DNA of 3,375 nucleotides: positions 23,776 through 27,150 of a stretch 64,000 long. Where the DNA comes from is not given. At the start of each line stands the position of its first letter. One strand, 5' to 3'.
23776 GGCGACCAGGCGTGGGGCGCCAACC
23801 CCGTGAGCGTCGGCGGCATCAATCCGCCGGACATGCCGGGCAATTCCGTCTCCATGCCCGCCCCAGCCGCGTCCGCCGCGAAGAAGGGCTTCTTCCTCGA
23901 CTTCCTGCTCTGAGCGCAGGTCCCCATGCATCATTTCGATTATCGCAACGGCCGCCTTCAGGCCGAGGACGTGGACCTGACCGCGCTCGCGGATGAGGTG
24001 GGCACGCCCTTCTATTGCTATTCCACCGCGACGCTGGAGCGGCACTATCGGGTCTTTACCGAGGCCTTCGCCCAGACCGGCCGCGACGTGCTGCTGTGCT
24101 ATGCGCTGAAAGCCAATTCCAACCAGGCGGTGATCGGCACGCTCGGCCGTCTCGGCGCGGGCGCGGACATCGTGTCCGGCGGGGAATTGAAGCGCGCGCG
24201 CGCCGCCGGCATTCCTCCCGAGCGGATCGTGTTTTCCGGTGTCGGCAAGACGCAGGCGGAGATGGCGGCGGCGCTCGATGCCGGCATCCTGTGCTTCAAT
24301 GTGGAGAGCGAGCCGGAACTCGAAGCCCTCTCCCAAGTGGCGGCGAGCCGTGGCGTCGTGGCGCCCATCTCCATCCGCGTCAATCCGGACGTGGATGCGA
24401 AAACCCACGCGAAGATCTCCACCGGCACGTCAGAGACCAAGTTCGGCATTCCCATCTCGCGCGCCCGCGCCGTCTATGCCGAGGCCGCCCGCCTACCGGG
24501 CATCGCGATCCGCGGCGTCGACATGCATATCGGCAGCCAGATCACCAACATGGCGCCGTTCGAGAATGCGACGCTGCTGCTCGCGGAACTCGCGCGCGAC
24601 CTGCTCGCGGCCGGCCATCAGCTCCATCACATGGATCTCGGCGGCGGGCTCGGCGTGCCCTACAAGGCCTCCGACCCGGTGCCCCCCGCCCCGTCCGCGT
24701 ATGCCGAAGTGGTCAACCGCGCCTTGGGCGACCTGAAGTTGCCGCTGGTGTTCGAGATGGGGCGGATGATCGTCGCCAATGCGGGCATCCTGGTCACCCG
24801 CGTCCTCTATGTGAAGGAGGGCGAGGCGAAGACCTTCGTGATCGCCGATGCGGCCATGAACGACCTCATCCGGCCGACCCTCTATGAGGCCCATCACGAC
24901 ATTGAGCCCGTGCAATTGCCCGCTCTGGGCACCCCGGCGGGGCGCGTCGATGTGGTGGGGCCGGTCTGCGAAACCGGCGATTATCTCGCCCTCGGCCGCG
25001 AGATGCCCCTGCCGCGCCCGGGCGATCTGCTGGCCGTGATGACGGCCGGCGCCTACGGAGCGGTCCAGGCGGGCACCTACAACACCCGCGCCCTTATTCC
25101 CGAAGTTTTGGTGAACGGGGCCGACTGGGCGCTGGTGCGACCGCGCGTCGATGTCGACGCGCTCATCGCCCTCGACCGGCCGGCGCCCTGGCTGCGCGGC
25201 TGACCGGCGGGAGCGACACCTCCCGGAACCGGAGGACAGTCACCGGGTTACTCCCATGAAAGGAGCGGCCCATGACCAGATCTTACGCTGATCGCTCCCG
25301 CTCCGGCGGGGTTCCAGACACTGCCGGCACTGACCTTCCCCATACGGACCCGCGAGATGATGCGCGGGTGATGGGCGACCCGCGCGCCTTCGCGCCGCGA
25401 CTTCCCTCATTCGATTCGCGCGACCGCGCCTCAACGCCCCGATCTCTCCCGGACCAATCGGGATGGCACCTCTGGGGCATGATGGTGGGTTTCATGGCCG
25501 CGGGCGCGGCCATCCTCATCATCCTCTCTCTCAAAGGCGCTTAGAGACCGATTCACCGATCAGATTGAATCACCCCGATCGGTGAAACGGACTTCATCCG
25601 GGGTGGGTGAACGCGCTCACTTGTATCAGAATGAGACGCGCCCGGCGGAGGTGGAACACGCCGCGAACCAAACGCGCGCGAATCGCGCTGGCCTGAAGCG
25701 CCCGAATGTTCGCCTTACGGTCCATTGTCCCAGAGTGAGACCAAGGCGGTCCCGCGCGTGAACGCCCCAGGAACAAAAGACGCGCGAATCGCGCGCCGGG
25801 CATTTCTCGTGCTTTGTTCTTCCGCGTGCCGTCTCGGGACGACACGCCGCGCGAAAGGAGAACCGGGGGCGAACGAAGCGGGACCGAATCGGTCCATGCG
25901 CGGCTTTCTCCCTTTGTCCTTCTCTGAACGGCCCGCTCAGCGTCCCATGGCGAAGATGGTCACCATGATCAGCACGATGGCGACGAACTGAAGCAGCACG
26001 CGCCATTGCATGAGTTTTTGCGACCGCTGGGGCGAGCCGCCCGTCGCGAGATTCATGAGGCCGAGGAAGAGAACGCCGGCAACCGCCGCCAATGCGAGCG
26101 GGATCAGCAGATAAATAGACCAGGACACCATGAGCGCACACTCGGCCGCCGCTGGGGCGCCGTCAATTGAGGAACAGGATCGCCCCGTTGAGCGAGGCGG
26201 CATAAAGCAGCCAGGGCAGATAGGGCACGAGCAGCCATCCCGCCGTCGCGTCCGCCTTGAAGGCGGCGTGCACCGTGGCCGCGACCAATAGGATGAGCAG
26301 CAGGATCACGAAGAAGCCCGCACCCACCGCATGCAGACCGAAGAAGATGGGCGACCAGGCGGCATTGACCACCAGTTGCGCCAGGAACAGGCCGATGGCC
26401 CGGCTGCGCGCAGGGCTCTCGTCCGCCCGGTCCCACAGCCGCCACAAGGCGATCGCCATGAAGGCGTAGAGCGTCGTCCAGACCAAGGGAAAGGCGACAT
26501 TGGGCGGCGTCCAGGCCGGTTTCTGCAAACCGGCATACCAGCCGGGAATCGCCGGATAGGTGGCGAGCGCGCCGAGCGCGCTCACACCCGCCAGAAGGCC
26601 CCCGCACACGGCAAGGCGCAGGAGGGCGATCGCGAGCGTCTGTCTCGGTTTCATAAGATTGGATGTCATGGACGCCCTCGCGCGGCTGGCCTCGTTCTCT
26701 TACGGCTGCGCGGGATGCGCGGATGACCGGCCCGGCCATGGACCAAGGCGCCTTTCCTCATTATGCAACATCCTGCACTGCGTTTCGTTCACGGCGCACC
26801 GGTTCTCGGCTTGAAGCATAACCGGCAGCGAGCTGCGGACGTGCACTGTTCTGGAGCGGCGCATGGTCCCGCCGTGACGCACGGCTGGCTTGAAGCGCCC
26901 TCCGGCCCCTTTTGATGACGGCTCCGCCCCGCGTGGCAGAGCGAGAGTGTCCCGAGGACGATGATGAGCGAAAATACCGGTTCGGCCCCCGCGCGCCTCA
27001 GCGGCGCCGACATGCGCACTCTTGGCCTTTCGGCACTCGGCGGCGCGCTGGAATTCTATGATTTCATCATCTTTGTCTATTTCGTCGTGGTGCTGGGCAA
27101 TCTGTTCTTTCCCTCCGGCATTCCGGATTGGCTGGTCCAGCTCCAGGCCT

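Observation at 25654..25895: Three tandem modules of a LexA-type GAAC-N7-GAAC box plus a G/C hairpin with a GANTC apex, in an otherwise unexplained intergenic region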

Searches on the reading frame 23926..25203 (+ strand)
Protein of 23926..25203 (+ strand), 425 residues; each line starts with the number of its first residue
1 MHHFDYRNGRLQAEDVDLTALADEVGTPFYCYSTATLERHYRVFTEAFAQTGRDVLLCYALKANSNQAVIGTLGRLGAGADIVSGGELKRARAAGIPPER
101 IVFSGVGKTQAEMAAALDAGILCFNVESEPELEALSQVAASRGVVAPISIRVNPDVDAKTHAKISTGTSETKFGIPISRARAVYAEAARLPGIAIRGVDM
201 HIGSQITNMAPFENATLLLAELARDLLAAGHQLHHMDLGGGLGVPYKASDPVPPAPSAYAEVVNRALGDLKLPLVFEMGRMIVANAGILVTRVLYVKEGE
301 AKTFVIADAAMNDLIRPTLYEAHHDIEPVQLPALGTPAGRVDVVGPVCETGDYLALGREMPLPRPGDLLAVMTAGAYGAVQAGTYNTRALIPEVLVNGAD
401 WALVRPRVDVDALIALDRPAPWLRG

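Call 9: search_protein_families(library=pfam, proteins=[window:23926-25203:+], max_evalue=0.01)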
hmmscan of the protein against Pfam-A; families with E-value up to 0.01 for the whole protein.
window:23926-25203:+ (425 aa): 3 families
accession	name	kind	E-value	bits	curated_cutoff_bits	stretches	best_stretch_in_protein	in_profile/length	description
PF02784.22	Orn_Arg_deC_N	-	4.8e-59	200.1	23.4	1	35-284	2-247/247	Pyridoxal-dependent decarboxylase, pyridoxal binding domain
PF00278.28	Orn_DAP_Arg_deC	-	2e-27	95.7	23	1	29-375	1-95/95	Pyridoxal-dependent decarboxylase, C-terminal sheet domain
PF01168.26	Ala_racemase_N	-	5.3e-07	30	24.1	1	54-226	20-181/220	Alanine racemase, N-terminal domain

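Call 10: find_related_loci(query=window:23926-25203:+, collection=genome_contigs, flank=4000)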
Query window:23926-25203:+ (425 aa) in genome_contigs; peptide patterns used: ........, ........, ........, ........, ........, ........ (x = any residue, [..] = any of these).
600 stretches matched a pattern (row limit reached: there are more); 595 encode a relative of the query (tblastn E <= 1e-3); the best 80 are kept; 80 distinct loci.
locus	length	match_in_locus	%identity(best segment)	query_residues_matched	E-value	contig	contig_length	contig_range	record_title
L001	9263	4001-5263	79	1-423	0e+0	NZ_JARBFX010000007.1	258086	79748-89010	Aquabacter sediminis strain P-9 NODE_7_length_258086_cov_167.029623, whole genome shotgun sequence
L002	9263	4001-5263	83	1-423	0e+0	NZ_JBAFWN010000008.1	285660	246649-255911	Xanthobacter sp. VTT E-85242 strain VTT-E-85242 Contig008, whole genome shotgun sequence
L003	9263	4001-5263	82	1-423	0e+0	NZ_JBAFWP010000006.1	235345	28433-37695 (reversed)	Xanthobacter sp. VTT E-85238 strain VTT-E-85238 Contig006, whole genome shotgun sequence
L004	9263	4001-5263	77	1-423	0e+0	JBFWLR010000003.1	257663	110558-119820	MAG: Xanthobacter sp. isolate CA_2019_NHSR_70 NODE_94_length_257663_cov_12.428375_NHSR, whole genome shotgun sequence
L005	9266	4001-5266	72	1-424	0e+0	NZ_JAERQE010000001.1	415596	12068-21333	Microvirga soli strain R491 NODE_1_length_415596_cov_34.789401, whole genome shotgun sequence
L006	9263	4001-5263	73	1-423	0e+0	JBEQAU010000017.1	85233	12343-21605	MAG: Microvirga sp. isolate 03V1_S199.vamb.019 NODE_268_length_85233_cov_10.859986, whole genome shotgun sequence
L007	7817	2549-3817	71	1-425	0e+0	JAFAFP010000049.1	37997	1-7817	MAG: Proteobacteria bacterium isolate OH_SBlB_179 k127_672654, whole genome shotgun sequence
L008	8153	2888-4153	72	1-424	0e+0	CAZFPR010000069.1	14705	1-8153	MAG TPA_asm: uncultured Hyphomicrobiales bacterium isolate binchicken_co266_64 genome assembly, contig: NODE_6939_length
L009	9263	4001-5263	71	1-423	0e+0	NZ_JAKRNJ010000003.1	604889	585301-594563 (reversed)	Microvirga sp. ACRRW NODE_3_length_604889_cov_21.080151_pilon, whole genome shotgun sequence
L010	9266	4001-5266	72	1-424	0e+0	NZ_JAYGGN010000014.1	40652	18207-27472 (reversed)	Microvirga sp. CF3062 contig00014, whole genome shotgun sequence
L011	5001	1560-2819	72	1-423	0e+0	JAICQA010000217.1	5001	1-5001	MAG: Xanthobacteraceae bacterium isolate TY_HY_2_bin.11 k141_4263424_length_5001_cov_9.4064, whole genome shotgun sequen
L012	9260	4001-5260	73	1-422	0e+0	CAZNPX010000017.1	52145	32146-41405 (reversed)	MAG TPA_asm: uncultured Hyphomicrobiales bacterium isolate SRP344714_co1_10 genome assembly, contig: NODE_1401_length_52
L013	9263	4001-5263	71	1-423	0e+0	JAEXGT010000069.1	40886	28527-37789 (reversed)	MAG: Proteobacteria bacterium isolate OH_HBB_79 k127_1000877, whole genome shotgun sequence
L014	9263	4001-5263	74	1-423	0e+0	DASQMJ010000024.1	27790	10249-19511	MAG TPA_asm: Microvirga sp. isolate SMAG_U10745 k141_63532, whole genome shotgun sequence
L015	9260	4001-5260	71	1-422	0e+0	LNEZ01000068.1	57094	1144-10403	MAG: Rhizobiales bacterium Ga0077548 Ga0077548_154.1, whole genome shotgun sequence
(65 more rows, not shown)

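Call 14: find_encoding_contigs(protein=window:23926-25203:+, flank=3000, max_places=6)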
Protein window:23926-25203:+ (425 aa): no gene with exactly this product is on record in the collection.

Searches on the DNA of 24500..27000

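Call 3: search_rna_families(source=window, start=24500, end=27000, threshold=evalue, max_evalue=10, show_alignments=5)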
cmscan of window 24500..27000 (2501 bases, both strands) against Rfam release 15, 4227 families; matches with E-value up to 10: 7.
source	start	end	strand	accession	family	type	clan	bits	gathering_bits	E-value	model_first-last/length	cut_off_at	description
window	25545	25593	-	RF03652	mir-2329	Gene; miRNA;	-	19.9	90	1.5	8-59/66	no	mir-2329 microRNA precursor family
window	26768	26832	-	RF02464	Ms_AS-4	Gene; sRNA;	-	19.6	50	4.9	1-82/82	no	Actinobacteria sRNA Ms_AS-4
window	26240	26290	+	RF00454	p27_CRE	Cis-reg;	-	18.5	42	1.8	1-59/59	no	p27 cis-regulatory element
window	25772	25860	-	RF00513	Trp_leader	Cis-reg; leader;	-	18.3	41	2.1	1-100/100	no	Tryptophan operon leader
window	25540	25598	-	RF00729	mir-278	Gene; miRNA;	-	16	55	3.3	1-75/75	no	mir-278 microRNA precursor family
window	25960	26023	+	RF01516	v-snoRNA-1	Gene; snRNA; snoRNA; CD-box;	-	15.8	75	5.8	1-65/65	no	Human herpesvirus 1 small nucleolar RNA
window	25502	25526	-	RF00095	snoPyro_CD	Gene; snRNA; snoRNA; CD-box;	CL00132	15.4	45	7.5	1-58/58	no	Pyrococcus C/D box small nucleolar RNA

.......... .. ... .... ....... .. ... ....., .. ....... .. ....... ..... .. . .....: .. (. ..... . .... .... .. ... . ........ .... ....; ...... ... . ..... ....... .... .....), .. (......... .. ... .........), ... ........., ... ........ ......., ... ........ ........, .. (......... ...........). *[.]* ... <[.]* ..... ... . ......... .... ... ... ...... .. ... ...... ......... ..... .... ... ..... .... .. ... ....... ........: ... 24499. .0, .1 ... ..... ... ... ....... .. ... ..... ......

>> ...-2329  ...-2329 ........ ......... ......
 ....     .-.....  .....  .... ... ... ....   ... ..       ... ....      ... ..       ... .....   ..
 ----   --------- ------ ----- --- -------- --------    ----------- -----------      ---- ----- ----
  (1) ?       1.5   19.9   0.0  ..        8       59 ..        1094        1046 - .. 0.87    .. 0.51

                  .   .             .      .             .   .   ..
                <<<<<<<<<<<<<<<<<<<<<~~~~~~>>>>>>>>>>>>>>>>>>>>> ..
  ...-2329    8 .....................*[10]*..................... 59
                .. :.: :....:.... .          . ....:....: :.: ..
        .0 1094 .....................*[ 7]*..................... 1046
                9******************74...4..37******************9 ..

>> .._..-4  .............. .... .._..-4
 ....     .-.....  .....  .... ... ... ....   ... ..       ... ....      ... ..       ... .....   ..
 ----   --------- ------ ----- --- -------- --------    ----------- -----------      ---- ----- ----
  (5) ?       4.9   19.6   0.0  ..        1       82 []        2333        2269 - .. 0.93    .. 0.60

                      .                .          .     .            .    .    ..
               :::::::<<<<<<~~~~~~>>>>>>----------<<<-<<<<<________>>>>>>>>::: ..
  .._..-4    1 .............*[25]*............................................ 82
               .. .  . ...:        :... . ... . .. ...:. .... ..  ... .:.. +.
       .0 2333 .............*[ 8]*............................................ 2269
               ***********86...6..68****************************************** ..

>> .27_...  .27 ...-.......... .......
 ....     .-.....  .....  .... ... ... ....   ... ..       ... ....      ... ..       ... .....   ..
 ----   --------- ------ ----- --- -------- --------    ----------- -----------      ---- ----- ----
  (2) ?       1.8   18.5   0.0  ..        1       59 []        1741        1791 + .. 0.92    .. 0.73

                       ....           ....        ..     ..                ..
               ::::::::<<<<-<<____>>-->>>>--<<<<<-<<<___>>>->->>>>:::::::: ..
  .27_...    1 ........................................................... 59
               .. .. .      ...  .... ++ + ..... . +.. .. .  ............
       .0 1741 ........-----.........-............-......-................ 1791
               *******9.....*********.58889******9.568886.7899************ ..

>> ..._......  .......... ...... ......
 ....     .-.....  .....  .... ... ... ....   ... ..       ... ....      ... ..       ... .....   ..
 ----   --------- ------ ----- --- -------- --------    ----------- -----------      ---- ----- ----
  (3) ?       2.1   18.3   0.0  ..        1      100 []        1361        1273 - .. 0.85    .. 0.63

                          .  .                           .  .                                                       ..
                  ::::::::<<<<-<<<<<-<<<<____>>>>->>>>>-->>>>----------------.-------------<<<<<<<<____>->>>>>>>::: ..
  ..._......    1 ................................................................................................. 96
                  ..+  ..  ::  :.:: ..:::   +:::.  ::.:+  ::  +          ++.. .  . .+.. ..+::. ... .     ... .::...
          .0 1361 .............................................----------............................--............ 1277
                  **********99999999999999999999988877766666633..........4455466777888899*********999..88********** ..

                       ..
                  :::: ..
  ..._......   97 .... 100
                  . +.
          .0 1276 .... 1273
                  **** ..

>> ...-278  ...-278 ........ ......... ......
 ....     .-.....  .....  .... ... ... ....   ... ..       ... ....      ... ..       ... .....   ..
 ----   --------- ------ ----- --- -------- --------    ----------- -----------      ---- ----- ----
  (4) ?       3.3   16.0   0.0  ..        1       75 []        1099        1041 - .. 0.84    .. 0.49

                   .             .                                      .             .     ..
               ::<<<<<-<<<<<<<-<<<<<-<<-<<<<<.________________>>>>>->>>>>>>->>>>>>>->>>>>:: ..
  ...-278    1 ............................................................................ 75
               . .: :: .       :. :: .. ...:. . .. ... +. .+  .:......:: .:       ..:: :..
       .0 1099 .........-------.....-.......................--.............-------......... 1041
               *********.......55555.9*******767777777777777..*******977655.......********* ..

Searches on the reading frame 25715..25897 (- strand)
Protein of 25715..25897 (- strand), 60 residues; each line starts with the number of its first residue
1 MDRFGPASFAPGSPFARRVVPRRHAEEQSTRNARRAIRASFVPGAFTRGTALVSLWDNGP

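Call 9: search_protein_families(library=pfam, proteins=[window:25715-25897:-], max_evalue=0.01)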
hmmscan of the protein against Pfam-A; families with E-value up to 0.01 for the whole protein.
window:25715-25897:- (60 aa): 0 families

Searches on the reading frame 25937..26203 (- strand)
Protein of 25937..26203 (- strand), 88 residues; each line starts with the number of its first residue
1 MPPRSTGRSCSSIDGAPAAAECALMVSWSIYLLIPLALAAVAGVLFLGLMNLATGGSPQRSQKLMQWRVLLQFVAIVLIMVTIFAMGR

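Call 9: search_protein_families(library=pfam, proteins=[window:25937-26203:-], max_evalue=0.01)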
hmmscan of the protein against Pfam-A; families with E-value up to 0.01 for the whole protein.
window:25937-26203:- (88 aa): 2 families
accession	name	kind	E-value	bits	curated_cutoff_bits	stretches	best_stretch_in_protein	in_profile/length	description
PF04588.18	HIG_1_N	-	2.8e-14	53.5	22.4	1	33-81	4-51/52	Hypoxia induced protein conserved region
PF11137.13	DUF2909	-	0.0012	19.2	31.4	1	32-83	3-55/60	Protein of unknown function (DUF2909)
